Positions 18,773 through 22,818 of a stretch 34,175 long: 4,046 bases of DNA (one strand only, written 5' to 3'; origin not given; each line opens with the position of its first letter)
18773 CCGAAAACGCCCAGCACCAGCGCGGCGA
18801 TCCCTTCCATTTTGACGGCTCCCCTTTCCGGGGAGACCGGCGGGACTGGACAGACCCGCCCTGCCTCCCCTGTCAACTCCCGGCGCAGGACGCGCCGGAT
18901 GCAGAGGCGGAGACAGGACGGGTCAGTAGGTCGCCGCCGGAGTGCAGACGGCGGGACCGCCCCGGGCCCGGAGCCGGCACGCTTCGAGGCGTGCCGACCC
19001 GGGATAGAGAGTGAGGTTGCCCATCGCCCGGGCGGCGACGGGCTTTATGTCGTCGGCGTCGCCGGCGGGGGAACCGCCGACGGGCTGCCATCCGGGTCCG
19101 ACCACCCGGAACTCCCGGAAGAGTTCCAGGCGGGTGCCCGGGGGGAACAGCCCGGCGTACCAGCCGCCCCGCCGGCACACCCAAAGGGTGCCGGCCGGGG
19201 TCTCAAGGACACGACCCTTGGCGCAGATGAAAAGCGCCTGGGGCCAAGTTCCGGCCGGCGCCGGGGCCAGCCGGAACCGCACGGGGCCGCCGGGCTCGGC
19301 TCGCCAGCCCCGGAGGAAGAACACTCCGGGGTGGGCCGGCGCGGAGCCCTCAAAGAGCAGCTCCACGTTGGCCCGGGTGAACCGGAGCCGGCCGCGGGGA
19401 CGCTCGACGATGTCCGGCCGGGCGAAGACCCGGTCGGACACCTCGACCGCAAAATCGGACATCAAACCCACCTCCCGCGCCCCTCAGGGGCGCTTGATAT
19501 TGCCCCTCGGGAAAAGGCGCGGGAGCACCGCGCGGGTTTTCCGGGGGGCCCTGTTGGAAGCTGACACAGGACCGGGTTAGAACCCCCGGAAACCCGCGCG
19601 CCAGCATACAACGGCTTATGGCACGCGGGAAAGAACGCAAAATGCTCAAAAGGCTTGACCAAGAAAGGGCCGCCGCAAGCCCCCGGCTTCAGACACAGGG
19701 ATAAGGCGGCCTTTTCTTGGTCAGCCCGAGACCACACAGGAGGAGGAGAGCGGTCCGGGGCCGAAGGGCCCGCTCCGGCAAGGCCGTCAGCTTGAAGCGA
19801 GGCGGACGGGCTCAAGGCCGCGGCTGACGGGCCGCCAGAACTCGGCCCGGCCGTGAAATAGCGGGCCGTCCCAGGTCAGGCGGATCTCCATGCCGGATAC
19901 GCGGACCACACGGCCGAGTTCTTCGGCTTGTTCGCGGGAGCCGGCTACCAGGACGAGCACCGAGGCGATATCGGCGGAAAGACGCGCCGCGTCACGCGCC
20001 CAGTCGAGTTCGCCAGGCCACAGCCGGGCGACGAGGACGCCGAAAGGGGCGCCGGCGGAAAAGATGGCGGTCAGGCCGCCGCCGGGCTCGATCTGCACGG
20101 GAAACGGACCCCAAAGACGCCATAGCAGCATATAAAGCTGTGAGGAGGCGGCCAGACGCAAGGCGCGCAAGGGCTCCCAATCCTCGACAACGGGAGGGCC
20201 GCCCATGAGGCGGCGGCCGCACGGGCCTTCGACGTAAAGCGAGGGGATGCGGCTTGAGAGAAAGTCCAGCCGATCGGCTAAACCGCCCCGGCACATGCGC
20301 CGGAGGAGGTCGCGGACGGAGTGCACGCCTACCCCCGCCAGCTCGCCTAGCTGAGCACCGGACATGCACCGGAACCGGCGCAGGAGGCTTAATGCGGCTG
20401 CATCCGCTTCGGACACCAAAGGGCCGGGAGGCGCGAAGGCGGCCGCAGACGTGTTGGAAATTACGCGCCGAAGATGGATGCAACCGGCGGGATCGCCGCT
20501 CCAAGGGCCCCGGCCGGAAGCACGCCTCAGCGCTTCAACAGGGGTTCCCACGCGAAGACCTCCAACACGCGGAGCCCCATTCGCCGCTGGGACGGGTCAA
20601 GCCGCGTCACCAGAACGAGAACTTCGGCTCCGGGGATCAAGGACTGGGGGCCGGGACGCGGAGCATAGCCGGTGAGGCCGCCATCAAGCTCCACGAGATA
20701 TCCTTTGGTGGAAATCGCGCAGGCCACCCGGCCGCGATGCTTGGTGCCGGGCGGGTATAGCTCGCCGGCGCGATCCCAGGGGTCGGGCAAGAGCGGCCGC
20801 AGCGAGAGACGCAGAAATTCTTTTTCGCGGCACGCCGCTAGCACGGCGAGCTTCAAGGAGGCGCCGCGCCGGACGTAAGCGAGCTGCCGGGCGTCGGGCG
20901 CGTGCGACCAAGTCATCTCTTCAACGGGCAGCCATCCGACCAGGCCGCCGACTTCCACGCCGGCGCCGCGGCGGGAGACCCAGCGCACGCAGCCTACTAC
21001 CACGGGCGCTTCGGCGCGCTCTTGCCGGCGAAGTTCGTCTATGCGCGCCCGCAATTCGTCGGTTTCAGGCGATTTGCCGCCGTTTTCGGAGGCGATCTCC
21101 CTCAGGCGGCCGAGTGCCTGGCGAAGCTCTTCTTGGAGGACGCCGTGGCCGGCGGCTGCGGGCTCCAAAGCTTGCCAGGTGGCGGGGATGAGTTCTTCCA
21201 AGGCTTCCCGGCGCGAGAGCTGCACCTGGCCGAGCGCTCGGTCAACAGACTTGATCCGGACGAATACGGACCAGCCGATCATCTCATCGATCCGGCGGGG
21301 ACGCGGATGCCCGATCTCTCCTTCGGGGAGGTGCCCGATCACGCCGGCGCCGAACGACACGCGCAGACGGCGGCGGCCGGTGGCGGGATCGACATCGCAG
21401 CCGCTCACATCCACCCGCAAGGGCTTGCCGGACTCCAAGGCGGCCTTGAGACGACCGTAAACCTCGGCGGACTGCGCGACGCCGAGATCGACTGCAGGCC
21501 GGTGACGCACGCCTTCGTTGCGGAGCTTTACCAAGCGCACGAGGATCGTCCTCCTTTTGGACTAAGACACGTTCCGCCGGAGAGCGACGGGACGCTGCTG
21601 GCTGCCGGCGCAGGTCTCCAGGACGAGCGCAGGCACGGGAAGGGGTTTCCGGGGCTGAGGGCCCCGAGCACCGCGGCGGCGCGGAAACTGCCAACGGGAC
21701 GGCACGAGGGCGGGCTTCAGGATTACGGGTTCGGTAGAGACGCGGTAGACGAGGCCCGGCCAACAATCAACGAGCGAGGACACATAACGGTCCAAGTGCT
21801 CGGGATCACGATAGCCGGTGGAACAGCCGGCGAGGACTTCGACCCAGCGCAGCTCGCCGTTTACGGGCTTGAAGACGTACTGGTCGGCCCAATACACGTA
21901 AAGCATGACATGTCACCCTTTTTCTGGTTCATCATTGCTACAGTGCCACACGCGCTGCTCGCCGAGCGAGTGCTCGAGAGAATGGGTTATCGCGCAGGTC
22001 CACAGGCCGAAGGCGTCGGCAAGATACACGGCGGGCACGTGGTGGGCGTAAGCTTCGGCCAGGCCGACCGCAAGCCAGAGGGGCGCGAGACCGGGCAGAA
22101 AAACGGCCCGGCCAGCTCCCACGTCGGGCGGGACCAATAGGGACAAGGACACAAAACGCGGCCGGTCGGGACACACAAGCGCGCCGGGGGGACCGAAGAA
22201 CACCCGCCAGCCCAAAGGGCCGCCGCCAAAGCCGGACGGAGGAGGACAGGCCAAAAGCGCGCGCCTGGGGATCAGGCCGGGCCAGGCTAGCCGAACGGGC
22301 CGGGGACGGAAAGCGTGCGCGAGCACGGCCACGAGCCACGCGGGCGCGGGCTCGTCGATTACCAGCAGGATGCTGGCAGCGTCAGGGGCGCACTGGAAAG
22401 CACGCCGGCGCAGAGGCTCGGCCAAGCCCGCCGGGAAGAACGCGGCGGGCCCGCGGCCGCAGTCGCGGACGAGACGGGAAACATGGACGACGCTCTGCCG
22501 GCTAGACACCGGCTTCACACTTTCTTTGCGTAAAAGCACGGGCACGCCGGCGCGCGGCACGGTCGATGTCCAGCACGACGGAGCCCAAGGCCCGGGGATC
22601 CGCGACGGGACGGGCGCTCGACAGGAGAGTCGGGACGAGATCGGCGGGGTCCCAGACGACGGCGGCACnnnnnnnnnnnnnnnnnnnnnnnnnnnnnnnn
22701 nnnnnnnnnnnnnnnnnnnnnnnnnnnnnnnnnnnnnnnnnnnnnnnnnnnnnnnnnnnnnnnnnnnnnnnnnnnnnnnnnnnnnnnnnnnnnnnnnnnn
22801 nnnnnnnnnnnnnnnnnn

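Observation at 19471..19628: Copy-to-copy differences avoid the helices, and the 3' helix sequesters the Shine-Dalgarno sequence with a competing local hairpin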

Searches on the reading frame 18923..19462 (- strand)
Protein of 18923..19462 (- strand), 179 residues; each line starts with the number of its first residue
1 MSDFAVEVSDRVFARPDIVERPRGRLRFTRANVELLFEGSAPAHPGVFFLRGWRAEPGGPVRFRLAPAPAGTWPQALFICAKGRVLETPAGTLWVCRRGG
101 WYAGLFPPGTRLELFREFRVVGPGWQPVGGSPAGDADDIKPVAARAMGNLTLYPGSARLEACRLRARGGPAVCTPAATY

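Call 8: search_protein_families(library=pfam, proteins=[window:18923-19462:-], max_evalue=0.01)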
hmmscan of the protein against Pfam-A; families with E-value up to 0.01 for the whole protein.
window:18923-19462:- (179 aa): 0 families

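Call 17: find_encoding_contigs(protein=window:18923-19462:-, flank=3000)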
Protein window:18923-19462:- (179 aa): 5 contigs read that carry it; 3 places shown.
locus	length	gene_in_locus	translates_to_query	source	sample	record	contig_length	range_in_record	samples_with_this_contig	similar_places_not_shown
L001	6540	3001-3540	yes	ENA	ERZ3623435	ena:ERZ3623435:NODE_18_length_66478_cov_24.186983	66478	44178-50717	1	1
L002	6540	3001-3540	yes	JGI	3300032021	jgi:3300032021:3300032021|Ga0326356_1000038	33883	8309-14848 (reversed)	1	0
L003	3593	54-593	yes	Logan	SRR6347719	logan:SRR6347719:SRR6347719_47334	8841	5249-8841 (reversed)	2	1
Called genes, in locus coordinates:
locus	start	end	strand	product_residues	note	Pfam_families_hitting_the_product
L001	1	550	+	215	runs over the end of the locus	-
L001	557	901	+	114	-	-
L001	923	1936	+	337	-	-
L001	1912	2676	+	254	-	-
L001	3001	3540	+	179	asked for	-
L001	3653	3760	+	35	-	-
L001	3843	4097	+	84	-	-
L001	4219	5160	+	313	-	PF20529:DUF6744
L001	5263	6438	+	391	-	PF20030:bpMoxR, PF07728:AAA_5, PF17868:AAA_lid_8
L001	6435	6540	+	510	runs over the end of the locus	PF13519:VWA_2 (faint)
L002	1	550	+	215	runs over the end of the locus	-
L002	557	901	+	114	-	-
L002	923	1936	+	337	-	-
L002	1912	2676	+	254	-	-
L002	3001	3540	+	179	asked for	-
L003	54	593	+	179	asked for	-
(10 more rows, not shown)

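Call 19: find_homologous_proteins(query=window:18923-19462:-)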
Query window:18923-19462:- (179 aa): 2 proteins with E <= 0.001 among 632 candidates.
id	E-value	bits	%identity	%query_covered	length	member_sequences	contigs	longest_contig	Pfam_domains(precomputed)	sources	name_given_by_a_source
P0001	2.3e-116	404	100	100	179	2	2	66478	-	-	-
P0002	1.0e-59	220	67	96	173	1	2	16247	-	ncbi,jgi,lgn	-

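Call 20: find_encoding_contigs(protein=P0002, flank=8000)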
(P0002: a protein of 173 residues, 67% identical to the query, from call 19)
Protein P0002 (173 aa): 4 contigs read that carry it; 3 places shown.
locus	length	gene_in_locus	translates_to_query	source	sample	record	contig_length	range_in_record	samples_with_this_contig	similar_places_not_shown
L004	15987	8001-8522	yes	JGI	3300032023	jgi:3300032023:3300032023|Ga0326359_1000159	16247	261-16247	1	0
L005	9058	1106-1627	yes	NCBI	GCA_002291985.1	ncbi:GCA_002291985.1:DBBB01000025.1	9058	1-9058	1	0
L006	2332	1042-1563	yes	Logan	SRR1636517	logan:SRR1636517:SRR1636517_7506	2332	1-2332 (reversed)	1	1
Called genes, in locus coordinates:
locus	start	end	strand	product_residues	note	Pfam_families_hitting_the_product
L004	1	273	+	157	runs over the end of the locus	-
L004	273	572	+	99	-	-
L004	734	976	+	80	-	-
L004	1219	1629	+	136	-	-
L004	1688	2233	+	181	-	-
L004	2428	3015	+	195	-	PF07238:PilZ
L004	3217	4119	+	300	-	PF02517:Rce1-like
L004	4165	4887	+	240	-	PF08378:NERD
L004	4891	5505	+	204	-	PF09620:Cas_csx3 (faint)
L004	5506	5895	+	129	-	-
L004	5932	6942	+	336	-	PF00575:S1 (faint)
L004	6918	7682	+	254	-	-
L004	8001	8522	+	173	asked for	-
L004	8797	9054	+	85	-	-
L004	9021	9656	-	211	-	-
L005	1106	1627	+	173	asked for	-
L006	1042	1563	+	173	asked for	-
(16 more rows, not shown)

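Call 43: search_protein_families(library=ncbifam, proteins=[window:18923-19462:-], max_evalue=0.01)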
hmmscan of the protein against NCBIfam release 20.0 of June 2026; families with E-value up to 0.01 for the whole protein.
window:18923-19462:- (179 aa): 0 families

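Call 44: search_protein_families(library=phrogs, proteins=[window:18923-19462:-], max_evalue=0.01)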
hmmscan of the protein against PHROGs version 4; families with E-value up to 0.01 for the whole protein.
window:18923-19462:- (179 aa): 0 families

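Call 60: predict_structure(alignment_id=A5)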
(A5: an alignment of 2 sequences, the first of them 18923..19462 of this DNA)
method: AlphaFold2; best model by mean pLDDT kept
length: 179 residues; sequences in the alignment: 2
mean_pLDDT: 46.4   pTM: 0.45
mean pLDDT of the five models: 46.4, 38.1, 37.9, 31.1, 29.2
residues with pLDDT >= 90: 0; 70-90: 17; 50-70: 51; < 50: 111
segments of 3 or more residues with pLDDT < 50: 1-4, 73-179
pLDDT, mean of each block of 10 residues (from residue 1): 51 60 67 71 67 62 72 43 36 34 40 36 37 30 31 33 31 31
secondary structure, 60 per line:
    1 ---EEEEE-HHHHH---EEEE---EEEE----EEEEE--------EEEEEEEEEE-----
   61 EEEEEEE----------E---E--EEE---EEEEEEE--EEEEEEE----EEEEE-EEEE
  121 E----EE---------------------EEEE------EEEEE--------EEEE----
elements in order: E4-8 H10-14 E18-21 E25-28 E33-37 E46-55 E61-67 E85-87 E91-97 E100-106 E111-115 E117-121 E149-152 E159-163 E172-175

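Call 82: search_protein_families(library=pfam, proteins=[window:18923-19462:-, P0002], max_evalue=10)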
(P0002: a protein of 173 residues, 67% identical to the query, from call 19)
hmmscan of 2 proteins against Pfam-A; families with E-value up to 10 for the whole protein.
window:18923-19462:- (179 aa): 0 families

P0002 (173 aa): 0 families

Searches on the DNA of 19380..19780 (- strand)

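Call 13: search_dna_similar(query=window:19455-19640:-, collection=plasmids, mode=distant, max_evalue=0.01)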
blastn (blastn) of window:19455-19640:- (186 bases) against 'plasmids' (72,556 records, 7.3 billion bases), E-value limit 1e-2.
No match.

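Call 14: search_dna_similar(query=window:19455-19640:-, collection=phages, mode=distant, max_evalue=0.01)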
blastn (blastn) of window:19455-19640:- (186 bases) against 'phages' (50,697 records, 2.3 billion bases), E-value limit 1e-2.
No match.

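Call 34: search_rna_families(source=window, start=19380, end=19780, threshold=evalue, max_evalue=10, show_alignments=2)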
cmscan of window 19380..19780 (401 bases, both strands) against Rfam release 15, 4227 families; matches with E-value up to 10: 11.
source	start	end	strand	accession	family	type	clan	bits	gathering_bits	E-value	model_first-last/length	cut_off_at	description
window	19499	19549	-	RF02796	Pab160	Gene; snRNA; snoRNA; HACA-box;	-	27.4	47.4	0.015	1-68/68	no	Pab160 RNA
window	19549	19616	-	RF03684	mir-1990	Gene; miRNA;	-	21.9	63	0.013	1-75/75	no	mir-1990 microRNA precursor family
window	19661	19766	-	RF02344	ar14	Gene; sRNA;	-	19.2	58.8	0.16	1-123/123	no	Alphaproteobacterial ar14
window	19529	19600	-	RF00926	MIR1151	Gene; miRNA;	-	19.1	90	2.3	1-110/110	no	MIR1151 microRNA precursor family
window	19529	19600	+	RF00926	MIR1151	Gene; miRNA;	-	18.3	90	3.5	1-110/110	no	MIR1151 microRNA precursor family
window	19650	19729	-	RF03270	MIR3712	Gene; miRNA;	-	18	94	0.67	1-65/65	no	MIR3712 microRNA precursor family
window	19530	19600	+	RF01035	mir-887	Gene; miRNA;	-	17.8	100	1.3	1-78/78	no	mir-887 microRNA precursor family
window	19650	19727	+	RF03270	MIR3712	Gene; miRNA;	-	17.3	94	1.1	1-65/65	no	MIR3712 microRNA precursor family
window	19504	19546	-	RF02835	Bcj11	Gene; sRNA;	-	14.8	49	5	63-105/122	no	Burkholderia RNA 11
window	19456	19530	-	RF01735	epsC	Cis-reg;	-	14.5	42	4.5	1-117/117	no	epsC RNA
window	19752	19764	-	RF01124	sR36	Gene; snRNA; snoRNA; CD-box;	-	11.7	55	1.7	43-55/55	no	Small nucleolar RNA sR36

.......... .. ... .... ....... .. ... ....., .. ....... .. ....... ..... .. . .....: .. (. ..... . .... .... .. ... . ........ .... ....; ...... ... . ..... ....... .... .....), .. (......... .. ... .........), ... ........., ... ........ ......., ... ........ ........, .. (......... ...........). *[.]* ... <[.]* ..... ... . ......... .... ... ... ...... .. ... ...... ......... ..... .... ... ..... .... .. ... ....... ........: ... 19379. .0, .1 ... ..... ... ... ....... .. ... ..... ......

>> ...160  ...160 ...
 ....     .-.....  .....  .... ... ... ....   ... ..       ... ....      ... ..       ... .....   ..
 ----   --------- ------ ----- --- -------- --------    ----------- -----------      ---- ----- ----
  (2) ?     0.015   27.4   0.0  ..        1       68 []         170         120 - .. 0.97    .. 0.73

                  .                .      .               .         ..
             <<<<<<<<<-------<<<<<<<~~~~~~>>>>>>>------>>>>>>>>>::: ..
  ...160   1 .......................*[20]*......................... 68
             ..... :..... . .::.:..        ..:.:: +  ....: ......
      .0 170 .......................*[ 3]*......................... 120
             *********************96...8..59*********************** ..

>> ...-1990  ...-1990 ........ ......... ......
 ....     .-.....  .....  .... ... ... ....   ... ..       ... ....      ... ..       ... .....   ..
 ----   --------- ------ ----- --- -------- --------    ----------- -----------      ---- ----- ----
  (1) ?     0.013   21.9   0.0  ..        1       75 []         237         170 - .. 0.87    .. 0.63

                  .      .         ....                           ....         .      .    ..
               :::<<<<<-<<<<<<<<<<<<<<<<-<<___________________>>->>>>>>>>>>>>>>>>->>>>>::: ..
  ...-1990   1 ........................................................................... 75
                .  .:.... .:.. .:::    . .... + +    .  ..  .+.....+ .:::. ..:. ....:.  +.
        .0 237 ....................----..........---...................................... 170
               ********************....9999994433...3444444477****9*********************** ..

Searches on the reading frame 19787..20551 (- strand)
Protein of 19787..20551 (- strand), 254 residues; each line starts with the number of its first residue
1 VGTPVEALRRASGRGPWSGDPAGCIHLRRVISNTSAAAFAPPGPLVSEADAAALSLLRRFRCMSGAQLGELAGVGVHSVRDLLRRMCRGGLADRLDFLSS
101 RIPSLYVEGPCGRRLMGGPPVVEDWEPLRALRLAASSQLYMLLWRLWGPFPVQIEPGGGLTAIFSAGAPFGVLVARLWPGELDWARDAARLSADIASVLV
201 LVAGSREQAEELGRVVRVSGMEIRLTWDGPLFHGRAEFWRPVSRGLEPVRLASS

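Call 9: search_protein_families(library=pfam, proteins=[window:19787-20551:-], max_evalue=0.01)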
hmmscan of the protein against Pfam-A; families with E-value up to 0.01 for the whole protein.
window:19787-20551:- (254 aa): 1 family
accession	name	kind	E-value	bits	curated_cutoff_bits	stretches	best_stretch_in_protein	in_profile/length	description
PF13814.12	Replic_Relax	-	0.0044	17.6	25.3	1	54-116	1-70/191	Replication-relaxation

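Call 37: find_homologous_proteins(query=window:19787-20551:-)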
Query window:19787-20551:- (254 aa): 2 proteins with E <= 0.001 among 8000 candidates.
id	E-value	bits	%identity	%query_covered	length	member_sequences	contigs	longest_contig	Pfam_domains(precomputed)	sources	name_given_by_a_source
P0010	2.3e-162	557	100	100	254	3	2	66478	-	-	-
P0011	6.3e-110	385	71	99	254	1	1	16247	-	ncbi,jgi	-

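Call 43: search_protein_families(library=ncbifam, proteins=[window:19787-20551:-], max_evalue=0.01)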
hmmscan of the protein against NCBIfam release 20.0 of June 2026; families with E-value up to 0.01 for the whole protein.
window:19787-20551:- (254 aa): 0 families

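Call 44: search_protein_families(library=phrogs, proteins=[window:19787-20551:-], max_evalue=0.01)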
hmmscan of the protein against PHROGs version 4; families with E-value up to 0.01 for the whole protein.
window:19787-20551:- (254 aa): 0 families

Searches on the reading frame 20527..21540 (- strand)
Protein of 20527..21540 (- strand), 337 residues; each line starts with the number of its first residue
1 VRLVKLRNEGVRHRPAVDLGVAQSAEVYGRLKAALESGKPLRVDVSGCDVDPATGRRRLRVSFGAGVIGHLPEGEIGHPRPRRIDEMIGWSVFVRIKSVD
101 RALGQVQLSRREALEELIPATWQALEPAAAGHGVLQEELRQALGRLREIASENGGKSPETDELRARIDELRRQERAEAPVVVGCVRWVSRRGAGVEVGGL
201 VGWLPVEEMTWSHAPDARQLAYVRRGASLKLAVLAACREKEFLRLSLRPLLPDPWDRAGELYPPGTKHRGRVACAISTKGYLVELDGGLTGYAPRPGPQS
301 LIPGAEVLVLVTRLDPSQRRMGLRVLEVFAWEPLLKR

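Call 8: search_protein_families(library=pfam, proteins=[window:20527-21540:-], max_evalue=0.01)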
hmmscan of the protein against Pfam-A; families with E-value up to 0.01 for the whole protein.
window:20527-21540:- (337 aa): 2 families
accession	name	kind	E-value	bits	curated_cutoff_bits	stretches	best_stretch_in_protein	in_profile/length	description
PF00575.29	S1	-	0.00019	22.2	22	0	180-218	7-46/74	S1 RNA binding domain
PF18614.7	RNase_II_C_S1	-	0.0016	18.7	26.6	0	296-325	29-58/59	RNase II-type exonuclease C-terminal S1 domain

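Call 43: search_protein_families(library=ncbifam, proteins=[window:20527-21540:-], max_evalue=0.01)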
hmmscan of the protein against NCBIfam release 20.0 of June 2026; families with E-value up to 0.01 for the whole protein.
window:20527-21540:- (337 aa): 12 families
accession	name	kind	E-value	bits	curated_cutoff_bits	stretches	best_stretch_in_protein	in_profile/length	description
NF004952.0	PRK06299.1-2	equivalog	4.7e-20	71.4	524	1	177-323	218-371/580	30S ribosomal protein S1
TIGR00717.1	rpsA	equivalog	7.6e-19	67.6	577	1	177-294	187-301/516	30S ribosomal protein S1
NF000907.0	PRK00087.1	equivalog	1.4e-17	63.2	624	1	172-292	473-590/671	bifunctional 4-hydroxy-3-methylbut-2-enyl diphosphate reductase/30S ribosomal protein S1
NF005208.0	PRK06676.1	equivalog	2.9e-15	56.1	368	1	176-291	192-304/391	30S ribosomal protein S1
NF004955.0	PRK06299.1-5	equivalog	4.7e-14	51.5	878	1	173-292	194-310/566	30S ribosomal protein S1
NF004954.0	PRK06299.1-4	equivalog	4.8e-13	48.1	727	1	176-291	190-302/560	30S ribosomal protein S1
NF004951.0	PRK06299.1-1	equivalog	1.2e-10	40.4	918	1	175-291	189-302/556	30S ribosomal protein S1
NF004953.0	PRK06299.1-3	equivalog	1.7e-10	39.8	720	1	181-291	302-411/580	30S ribosomal protein S1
NF010379.0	PRK13806.1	equivalog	2e-10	39.9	648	1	180-323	295-446/491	30S ribosomal protein S1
NF005911.0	PRK07899.1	equivalog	1.1e-08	34.2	691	1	180-292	211-320/486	30S ribosomal protein S1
NF004956.0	PRK06299.1-6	equivalog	0.00037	19.2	711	1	179-269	202-290/554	30S ribosomal protein S1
NF005639.0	PRK07400.1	equivalog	0.0024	16.7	460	1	178-256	197-273/318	30S ribosomal protein S1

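Call 44: search_protein_families(library=phrogs, proteins=[window:20527-21540:-], max_evalue=0.01)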
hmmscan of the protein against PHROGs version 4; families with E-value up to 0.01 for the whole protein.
window:20527-21540:- (337 aa): 0 families

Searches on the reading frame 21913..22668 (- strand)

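Call 9: search_protein_families(library=pfam, proteins=[window:21913-22668:-], max_evalue=0.01)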
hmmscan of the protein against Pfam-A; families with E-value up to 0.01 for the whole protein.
window:21913-22668:- (251 aa): 1 family
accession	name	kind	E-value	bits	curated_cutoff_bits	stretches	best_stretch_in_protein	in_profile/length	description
PF09620.15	Cas_csx3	-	0.00016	21.9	21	0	175-215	13-52/78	CRISPR-associated protein (Cas_csx3)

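Call 43: search_protein_families(library=ncbifam, proteins=[window:21913-22668:-], max_evalue=0.01)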
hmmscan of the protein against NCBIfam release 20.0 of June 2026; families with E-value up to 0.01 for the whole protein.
window:21913-22668:- (251 aa): 1 family
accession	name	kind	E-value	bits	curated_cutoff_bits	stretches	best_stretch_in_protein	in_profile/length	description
TIGR02579.1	cas_csx3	equivalog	0.0025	18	55.4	0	178-214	20-56/83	CRISPR-associated ring nuclease Crn3/Csx3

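Call 44: search_protein_families(library=phrogs, proteins=[window:21913-22668:-], max_evalue=0.01)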
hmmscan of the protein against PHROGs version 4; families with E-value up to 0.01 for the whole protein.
window:21913-22668:- (251 aa): 0 families
